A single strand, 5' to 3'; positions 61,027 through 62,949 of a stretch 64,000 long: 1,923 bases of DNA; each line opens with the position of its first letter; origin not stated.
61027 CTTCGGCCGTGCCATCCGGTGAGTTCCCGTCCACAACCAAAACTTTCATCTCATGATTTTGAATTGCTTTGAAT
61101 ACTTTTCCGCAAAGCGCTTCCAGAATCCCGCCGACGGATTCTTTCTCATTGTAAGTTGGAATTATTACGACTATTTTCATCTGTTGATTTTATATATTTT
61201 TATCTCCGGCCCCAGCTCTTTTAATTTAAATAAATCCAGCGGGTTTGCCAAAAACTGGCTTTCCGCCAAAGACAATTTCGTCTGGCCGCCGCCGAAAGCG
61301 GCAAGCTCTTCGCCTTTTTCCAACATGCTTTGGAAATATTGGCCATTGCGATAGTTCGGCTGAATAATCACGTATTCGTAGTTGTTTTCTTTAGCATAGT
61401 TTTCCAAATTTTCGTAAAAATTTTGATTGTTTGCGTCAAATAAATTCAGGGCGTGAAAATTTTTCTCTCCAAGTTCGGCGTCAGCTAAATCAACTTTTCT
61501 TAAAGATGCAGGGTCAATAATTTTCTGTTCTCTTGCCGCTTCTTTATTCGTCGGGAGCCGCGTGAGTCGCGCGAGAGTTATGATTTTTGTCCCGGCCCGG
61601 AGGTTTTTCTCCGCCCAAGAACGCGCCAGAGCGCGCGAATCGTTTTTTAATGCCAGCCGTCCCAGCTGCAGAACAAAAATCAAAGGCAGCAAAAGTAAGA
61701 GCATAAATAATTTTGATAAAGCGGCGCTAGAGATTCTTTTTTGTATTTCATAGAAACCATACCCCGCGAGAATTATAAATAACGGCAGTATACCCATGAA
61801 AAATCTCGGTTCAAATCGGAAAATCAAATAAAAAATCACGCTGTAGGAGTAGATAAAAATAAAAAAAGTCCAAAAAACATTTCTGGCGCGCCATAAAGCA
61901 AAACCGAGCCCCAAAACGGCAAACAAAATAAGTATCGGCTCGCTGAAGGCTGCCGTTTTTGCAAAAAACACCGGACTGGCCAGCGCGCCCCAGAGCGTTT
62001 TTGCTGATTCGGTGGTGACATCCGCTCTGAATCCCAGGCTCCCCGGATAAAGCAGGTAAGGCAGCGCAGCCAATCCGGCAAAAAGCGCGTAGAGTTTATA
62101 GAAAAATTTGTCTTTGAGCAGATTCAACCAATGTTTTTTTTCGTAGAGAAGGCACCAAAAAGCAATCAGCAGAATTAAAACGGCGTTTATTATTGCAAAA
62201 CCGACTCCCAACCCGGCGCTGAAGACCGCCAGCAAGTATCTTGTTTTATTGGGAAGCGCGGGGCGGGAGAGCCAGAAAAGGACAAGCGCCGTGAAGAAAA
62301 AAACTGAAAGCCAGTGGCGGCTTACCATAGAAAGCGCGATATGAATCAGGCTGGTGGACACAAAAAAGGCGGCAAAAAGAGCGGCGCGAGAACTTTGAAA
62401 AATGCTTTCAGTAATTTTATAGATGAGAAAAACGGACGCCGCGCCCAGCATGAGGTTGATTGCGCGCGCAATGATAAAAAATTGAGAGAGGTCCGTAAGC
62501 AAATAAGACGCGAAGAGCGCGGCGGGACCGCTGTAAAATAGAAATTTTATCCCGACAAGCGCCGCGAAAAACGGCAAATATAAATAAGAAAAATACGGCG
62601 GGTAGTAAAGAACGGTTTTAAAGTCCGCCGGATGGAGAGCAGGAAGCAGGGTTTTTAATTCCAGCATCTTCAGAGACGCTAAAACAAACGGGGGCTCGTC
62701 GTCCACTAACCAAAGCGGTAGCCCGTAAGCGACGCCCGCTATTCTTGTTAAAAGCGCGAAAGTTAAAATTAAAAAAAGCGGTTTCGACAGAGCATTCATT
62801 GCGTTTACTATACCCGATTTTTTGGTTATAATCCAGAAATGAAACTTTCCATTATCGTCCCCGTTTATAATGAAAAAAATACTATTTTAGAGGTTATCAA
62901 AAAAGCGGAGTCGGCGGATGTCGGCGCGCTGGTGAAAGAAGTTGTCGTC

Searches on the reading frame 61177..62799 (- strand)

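Call 7: search_protein_families(library=pfam, proteins=[window:61177-62799:-], max_evalue=0.001)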
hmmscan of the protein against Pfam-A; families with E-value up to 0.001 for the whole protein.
window:61177-62799:- (540 aa): 1 family
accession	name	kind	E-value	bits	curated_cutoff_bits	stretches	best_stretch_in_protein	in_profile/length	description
PF02366.24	PMT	-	0.00063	19.8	22.7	1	110-251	84-233/245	Dolichyl-phosphate-mannose-protein mannosyltransferase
